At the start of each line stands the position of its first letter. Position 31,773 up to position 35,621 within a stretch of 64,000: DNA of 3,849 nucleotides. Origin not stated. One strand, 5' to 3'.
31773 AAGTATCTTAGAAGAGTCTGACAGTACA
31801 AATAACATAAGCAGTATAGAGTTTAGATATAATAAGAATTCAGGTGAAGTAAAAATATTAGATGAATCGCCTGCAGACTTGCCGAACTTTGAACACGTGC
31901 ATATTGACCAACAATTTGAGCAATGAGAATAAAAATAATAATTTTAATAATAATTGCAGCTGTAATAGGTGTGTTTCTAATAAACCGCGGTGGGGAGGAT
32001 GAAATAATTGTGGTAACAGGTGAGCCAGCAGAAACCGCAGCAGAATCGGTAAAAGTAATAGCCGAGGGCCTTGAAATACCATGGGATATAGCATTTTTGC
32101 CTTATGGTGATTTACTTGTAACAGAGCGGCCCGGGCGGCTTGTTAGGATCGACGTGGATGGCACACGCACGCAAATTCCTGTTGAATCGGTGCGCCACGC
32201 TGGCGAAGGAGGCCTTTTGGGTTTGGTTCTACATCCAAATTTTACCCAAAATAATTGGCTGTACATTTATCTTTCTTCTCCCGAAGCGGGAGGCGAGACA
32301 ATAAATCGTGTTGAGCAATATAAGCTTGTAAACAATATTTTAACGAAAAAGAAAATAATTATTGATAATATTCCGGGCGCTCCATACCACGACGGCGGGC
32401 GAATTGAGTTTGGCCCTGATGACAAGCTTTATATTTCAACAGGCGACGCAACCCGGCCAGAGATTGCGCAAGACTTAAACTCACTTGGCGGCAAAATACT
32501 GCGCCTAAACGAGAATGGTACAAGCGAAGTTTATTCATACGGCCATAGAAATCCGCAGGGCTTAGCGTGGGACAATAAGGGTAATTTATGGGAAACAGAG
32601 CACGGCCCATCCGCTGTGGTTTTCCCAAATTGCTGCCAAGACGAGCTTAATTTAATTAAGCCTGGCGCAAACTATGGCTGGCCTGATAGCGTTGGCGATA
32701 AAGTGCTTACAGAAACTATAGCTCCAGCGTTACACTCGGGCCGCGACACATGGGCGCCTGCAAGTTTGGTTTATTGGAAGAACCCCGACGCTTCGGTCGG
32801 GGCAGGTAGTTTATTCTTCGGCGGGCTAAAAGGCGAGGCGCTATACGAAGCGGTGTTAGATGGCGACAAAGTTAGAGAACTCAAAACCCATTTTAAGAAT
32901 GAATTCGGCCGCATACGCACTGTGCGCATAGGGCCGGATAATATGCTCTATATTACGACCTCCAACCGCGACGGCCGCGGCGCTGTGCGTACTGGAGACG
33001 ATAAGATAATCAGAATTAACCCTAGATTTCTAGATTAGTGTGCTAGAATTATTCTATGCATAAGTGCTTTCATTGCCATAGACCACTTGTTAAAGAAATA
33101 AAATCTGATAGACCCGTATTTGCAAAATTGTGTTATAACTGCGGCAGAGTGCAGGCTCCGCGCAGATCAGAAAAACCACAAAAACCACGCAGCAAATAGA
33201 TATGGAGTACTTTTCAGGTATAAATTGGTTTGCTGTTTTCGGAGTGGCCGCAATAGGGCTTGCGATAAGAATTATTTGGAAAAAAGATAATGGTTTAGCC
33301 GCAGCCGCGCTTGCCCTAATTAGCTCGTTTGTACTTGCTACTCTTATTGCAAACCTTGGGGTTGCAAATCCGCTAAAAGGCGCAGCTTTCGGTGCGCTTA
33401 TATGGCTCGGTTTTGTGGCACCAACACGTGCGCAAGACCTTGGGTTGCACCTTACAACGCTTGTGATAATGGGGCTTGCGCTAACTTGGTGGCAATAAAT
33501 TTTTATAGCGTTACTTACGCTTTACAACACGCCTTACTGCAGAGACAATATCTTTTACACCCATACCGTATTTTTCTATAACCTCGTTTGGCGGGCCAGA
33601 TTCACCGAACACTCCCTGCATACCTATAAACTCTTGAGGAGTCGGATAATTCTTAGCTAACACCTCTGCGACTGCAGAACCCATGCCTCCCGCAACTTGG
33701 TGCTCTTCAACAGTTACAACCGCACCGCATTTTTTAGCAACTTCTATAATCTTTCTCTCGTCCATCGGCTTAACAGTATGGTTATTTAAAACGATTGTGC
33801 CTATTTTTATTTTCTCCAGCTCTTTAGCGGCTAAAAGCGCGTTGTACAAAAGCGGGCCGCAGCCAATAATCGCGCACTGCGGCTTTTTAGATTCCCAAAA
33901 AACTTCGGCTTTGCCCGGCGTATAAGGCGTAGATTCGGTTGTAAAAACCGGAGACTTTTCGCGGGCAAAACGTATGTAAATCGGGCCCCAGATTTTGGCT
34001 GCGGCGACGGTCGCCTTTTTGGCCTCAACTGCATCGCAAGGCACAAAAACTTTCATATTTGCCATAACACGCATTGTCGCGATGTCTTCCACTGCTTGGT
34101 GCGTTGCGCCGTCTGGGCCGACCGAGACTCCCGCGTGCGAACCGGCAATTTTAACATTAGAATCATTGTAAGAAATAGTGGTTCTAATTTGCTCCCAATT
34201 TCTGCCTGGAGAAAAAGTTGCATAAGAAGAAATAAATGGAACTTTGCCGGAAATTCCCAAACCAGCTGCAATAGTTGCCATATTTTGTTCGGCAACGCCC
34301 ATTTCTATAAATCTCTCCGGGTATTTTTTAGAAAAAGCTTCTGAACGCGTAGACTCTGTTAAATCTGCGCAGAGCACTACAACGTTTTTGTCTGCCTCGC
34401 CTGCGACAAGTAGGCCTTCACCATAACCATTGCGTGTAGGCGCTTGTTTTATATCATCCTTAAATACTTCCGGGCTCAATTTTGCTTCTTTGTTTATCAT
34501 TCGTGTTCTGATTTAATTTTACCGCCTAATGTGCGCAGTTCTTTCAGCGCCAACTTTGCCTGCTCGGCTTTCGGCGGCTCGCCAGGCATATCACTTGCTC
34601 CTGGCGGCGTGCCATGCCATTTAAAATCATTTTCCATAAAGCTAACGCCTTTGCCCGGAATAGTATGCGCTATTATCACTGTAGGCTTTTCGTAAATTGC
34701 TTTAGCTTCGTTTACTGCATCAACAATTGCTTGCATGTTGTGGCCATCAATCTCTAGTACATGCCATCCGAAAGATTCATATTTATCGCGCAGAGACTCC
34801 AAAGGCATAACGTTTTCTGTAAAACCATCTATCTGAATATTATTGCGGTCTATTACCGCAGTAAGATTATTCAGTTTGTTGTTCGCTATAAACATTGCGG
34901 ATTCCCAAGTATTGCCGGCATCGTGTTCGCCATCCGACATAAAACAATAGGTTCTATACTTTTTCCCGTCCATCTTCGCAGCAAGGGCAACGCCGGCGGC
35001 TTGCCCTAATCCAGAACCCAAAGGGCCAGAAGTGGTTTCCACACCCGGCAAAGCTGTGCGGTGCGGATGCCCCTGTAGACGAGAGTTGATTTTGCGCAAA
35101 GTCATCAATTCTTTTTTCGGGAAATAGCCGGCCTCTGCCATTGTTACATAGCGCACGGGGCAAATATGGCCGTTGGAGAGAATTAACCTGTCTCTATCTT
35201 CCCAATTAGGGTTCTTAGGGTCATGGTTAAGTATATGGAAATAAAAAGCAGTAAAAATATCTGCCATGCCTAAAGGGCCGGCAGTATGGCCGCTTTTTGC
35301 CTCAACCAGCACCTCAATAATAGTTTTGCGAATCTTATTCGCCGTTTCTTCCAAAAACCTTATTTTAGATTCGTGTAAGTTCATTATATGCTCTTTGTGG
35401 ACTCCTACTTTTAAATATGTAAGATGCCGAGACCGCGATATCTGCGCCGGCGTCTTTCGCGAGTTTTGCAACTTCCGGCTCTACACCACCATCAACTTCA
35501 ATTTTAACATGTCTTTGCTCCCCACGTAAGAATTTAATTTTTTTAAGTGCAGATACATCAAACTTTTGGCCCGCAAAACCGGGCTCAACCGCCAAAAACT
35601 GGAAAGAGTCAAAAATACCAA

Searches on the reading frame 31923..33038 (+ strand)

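Call 20: search_protein_families(library=pfam, proteins=[window:31923-33038:+], max_evalue=0.001)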
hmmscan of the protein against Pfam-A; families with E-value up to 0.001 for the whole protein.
window:31923-33038:+ (371 aa): 2 families
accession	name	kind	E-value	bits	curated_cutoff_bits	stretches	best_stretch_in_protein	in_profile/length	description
PF07995.17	GSDH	-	1.5e-75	255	25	1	50-352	1-329/332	Glucose / Sorbosone dehydrogenase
PF23500.1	DUF7133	-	0.00017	21.5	27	0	156-226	133-205/385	Domain of unknown function (DUF7133)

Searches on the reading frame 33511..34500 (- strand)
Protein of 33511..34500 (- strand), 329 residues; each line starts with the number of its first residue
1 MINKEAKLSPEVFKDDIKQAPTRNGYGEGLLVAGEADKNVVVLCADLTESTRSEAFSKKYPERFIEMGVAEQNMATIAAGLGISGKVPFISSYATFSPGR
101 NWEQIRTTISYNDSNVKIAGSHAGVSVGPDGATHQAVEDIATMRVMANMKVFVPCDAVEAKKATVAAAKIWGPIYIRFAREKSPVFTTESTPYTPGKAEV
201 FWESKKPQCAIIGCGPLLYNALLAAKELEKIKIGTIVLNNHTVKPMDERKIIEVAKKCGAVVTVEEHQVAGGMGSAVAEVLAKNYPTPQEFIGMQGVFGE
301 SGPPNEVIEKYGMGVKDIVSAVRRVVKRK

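Call 21: search_protein_families(library=pfam, proteins=[window:33511-34500:-], max_evalue=0.001)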
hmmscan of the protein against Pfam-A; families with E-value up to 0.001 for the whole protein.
window:33511-34500:- (329 aa): 3 families
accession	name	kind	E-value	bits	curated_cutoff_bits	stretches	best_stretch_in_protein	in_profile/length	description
PF02779.29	Transket_pyr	-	3e-40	138.1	27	1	20-182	3-171/174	Transketolase, pyrimidine binding domain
PF02780.25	Transketolase_C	-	7.9e-23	81.1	25.9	1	203-318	6-124/124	Transketolase, C-terminal domain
PF22613.1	Transketolase_C_1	-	0.00028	21.5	27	0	204-313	8-112/113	Transketolase-like TK C-terminal domain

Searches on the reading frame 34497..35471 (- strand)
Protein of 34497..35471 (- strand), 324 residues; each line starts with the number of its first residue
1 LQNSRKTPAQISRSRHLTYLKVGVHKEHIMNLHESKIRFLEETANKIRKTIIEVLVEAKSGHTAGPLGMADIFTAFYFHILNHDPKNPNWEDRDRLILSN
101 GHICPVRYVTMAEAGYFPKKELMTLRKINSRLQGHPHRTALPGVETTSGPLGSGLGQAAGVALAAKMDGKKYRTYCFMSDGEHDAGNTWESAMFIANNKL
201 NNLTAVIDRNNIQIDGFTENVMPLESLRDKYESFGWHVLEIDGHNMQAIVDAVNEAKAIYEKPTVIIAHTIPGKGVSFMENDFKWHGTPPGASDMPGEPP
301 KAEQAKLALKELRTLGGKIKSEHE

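Call 21: search_protein_families(library=pfam, proteins=[window:34497-35471:-], max_evalue=0.001)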
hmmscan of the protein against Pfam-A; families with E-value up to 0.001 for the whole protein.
window:34497-35471:- (324 aa): 4 families
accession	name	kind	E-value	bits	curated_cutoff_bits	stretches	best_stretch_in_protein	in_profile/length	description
PF00456.26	Transketolase_N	-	6.9e-60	203.2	22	1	42-295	4-268/334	Transketolase, thiamine diphosphate binding domain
PF13292.11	DXP_synthase_N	-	1.8e-12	47.5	21.2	1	31-215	9-176/274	1-deoxy-D-xylulose-5-phosphate synthase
PF00676.26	E1_dh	-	1.5e-07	31.2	22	1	143-259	95-210/300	Dehydrogenase E1 component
PF09364.15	XFP_N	-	0.00012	21.4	23.7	1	152-253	139-244/364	XFP N-terminal domain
